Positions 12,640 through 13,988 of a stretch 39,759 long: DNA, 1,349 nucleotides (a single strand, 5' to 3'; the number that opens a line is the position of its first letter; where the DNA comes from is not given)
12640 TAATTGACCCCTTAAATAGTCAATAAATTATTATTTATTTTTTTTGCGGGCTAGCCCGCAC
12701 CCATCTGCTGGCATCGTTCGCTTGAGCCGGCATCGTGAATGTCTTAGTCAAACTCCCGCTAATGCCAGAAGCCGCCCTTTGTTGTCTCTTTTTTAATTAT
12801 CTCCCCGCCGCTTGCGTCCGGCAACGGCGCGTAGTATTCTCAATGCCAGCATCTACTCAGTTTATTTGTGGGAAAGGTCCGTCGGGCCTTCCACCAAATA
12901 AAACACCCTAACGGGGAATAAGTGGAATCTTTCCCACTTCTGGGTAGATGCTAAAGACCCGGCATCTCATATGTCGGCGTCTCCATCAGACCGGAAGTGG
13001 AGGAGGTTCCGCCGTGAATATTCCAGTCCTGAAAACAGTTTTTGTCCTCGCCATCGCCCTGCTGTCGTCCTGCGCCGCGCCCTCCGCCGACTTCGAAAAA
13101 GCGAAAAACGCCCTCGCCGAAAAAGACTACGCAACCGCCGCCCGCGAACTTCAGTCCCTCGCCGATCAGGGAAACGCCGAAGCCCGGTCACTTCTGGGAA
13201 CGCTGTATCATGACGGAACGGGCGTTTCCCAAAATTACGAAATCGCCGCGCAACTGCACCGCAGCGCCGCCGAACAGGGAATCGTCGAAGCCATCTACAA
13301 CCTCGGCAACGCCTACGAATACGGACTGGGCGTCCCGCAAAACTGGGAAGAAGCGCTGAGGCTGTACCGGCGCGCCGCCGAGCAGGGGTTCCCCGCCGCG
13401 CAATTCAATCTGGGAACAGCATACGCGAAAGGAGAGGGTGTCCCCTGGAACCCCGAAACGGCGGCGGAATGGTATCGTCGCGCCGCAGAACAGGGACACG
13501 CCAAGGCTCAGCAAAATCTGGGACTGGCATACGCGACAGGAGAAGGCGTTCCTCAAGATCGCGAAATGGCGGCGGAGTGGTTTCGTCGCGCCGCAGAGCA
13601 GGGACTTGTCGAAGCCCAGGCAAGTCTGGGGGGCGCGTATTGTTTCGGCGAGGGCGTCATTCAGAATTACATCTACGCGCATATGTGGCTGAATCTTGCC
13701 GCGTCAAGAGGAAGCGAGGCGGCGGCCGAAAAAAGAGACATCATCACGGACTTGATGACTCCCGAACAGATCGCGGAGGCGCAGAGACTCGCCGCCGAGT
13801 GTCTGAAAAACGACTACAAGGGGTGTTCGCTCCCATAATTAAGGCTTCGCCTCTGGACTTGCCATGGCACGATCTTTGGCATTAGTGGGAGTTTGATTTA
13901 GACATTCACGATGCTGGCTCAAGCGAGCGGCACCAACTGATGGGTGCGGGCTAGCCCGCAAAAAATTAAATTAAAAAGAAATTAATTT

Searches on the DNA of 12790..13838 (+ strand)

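Call 55: search_rna_families(source=window, start=12790, end=13030, threshold=evalue, max_evalue=1)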
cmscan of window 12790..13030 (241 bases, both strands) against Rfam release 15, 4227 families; matches with E-value up to 1: 1.
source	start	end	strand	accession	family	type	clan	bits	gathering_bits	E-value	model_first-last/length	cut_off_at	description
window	12881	12971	+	RF02221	sRNA-Xcc1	Gene; sRNA;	-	35.2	53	7.8e-05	1-87/87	no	sRNA-Xcc1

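Call 66: search_rna_families(sources=[L020, L018], threshold=evalue, max_evalue=0.1, show_alignments=1)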
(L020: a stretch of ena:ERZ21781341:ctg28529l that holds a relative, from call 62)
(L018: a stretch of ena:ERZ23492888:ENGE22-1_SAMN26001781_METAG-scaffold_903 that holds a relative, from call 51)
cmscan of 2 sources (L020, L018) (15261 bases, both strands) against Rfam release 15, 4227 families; matches with E-value up to 0.1: 6.
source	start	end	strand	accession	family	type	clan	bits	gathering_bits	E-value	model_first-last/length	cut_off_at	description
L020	7851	8228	+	RF00010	RNaseP_bact_a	Gene; ribozyme;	CL00002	282.5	100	7.1e-92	1-367/367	no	Bacterial RNase P class A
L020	5068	5266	+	RF04139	MIR841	Gene; miRNA;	-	54.9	200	3.7e-09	1-212/212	no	MIR841 microRNA precursor family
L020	5069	5267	-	RF04139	MIR841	Gene; miRNA;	-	51.5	200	2.8e-08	1-212/212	no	MIR841 microRNA precursor family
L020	5104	5231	+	RF04251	MIR5070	Gene; miRNA;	CL00139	36.4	100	0.00068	1-116/116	no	MIR5070 microRNA precursor family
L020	5104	5231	-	RF04251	MIR5070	Gene; miRNA;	CL00139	34.8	100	0.0018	1-116/116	no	MIR5070 microRNA precursor family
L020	5090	5245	+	RF04223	MIR2619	Gene; miRNA;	-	33.8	113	9.3e-05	1-202/202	no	MIR2619 microRNA precursor family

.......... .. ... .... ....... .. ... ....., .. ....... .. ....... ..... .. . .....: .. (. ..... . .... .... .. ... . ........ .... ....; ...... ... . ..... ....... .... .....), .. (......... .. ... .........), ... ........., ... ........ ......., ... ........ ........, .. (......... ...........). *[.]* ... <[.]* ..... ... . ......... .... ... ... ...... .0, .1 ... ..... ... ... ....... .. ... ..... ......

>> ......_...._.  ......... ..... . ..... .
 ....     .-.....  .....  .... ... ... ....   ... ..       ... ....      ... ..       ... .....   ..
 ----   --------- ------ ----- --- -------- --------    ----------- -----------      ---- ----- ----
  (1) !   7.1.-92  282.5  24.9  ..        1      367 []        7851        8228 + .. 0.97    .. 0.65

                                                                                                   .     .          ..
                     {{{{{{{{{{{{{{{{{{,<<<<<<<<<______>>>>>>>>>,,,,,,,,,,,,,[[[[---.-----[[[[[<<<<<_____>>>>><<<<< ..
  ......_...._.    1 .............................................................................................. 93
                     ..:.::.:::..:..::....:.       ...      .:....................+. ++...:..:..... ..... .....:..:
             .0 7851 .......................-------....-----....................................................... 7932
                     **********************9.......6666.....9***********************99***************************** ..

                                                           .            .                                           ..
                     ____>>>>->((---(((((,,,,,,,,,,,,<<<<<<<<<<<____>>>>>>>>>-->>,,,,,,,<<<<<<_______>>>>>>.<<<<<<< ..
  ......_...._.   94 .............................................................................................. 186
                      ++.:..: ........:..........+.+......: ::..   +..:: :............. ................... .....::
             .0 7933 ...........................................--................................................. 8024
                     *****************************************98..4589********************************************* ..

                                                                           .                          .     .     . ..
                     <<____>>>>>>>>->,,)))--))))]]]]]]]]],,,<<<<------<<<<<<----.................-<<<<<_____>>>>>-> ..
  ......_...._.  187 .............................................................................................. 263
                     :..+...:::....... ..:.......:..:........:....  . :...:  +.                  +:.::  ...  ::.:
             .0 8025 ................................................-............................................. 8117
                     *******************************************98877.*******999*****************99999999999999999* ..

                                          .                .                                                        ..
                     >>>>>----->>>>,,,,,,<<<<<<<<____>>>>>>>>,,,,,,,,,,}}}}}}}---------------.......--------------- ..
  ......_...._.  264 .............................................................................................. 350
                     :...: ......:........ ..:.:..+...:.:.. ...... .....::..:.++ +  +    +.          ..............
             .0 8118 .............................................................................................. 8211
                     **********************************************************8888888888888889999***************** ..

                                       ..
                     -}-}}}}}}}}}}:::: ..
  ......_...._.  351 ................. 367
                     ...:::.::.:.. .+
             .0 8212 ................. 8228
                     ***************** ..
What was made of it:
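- On Any Rfam RNA family: The plant miRNA-precursor hits on an L020 element reflect only its long hairpin (call 66).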

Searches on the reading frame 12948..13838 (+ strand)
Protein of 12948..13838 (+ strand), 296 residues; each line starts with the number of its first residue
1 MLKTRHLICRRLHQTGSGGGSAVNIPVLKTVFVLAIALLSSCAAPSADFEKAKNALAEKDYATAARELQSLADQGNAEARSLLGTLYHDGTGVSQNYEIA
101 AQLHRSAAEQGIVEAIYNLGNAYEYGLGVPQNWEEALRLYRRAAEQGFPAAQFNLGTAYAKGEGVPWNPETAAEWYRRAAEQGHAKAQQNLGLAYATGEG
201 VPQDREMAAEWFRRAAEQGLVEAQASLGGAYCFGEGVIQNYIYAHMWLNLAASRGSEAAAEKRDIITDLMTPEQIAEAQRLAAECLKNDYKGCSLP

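Call 38: search_protein_families(library=pfam, proteins=[window:12948-13838:+], max_evalue=0.01)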
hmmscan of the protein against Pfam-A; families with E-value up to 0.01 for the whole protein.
window:12948-13838:+ (296 aa): 4 families
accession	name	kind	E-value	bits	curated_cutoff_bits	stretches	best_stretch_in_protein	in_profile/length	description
PF08238.18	Sel1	-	1.1e-50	168.7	30.7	5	149-184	1-36/36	Sel1 repeat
PF20308.4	TPR-S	-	0.00025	22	27.6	0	170-231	3-61/102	Tetratricopeptide Repeats-Sensor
PF13174.12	TPR_6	-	0.0037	18.3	26.3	0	114-146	1-29/33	Tetratricopeptide repeat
PF23310.1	TPR_27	-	0.0066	16.5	27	0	94-120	42-68/110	Plant tetratrico peptide repeats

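Call 50: find_homologous_proteins(query=window:13014-13838:+, max_evalue=0.00001)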
Query window:13014-13838:+ (274 aa): 6031 proteins with E <= 0.00001 among 8000 candidates; the best 120 are listed.
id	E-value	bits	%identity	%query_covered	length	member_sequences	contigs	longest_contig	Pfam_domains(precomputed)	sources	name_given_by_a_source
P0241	4.3e-99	349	39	88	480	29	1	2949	PF13432.13,PF08238.19,PF21396.4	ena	-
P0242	3.0e-95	337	53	82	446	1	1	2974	PF14559.13,PF13431.13,PF13371.13,PF13432.13,PF13428.13,PF08238.19,PF14561.13,PF07719.24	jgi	jgi:TPR repeat protein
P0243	3.3e-92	327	52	82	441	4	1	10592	PF13431.13,PF05901.17,PF20604.4,PF08238.19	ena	-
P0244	4.7e-92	326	46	96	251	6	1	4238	PF08238.19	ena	-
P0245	3.3e-89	317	48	87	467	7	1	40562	PF23310.2,PF08238.19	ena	-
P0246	2.8e-88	314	49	82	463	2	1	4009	PF08238.19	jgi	jgi:TPR repeat protein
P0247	2.2e-86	307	48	82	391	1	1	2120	PF08238.19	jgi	jgi:TPR repeat protein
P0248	2.8e-84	301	42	74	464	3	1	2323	PF08238.19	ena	-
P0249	1.0e-82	295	56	99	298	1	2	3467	PF08238.19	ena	-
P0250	1.2e-82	295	44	96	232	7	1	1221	PF08238.19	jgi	-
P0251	7.0e-82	293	43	92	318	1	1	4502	PF08238.19,PF01471.24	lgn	-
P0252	1.1e-79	286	31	99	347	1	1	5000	PF08238.19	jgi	jgi:uncharacterized protein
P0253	1.6e-79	285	45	58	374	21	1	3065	PF08238.19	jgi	-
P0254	2.1e-79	285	42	98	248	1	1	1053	PF08238.19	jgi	jgi:hypothetical protein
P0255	3.3e-79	284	40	72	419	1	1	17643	PF20604.4,PF23310.2,PF13432.13,PF13428.13,PF08238.19,PF20308.5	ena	-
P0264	1.2e-74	269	65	61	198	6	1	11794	PF08238.19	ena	-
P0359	3.5e-62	228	47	96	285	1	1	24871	PF08238.19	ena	-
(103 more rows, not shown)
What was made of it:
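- Tried and rejected: The Sel1 search was dominated by repeat-driven hits (call 50), but it yielded L018 and L020.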

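Call 51: find_encoding_contigs(protein=P0249, flank=10000, max_places=3)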
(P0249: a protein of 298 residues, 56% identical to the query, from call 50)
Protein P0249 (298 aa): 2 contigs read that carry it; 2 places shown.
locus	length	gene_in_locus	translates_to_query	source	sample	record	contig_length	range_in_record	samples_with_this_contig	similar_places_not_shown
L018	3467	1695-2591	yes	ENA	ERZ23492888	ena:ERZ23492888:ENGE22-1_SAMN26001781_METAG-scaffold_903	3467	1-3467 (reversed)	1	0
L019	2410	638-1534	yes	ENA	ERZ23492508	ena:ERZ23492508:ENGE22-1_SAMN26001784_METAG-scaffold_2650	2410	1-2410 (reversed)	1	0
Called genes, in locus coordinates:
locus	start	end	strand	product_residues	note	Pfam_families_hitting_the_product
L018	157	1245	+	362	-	PF04055:Radical_SAM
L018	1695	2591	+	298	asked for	PF08238:Sel1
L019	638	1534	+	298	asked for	PF08238:Sel1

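Call 61: find_encoding_contigs(protein=P0359, flank=10000, max_places=2)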
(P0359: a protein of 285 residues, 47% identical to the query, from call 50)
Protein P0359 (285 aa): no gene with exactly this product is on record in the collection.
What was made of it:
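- Tried and rejected: P0359 was not on record (call 61).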

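Call 62: find_encoding_contigs(protein=P0264, flank=10000, max_places=3)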
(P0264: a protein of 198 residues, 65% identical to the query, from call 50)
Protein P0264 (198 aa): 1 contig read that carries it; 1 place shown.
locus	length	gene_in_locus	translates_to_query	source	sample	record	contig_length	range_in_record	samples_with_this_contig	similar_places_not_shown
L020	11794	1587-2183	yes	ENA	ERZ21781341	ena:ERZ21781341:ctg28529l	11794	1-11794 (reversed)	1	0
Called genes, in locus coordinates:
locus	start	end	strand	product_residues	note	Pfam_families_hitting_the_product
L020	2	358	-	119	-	?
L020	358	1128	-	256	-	PF01555:N6_N4_Mtase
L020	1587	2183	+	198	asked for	PF08238:Sel1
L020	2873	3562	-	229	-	PF03379:CcmB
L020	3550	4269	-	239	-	PF00005:ABC_tran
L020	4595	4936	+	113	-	-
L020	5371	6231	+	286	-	PF04366:Ysc84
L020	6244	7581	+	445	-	-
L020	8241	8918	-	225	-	PF00300:His_Phos_1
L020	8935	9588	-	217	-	PF02654:CobS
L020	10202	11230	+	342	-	PF02277:DBI_PRT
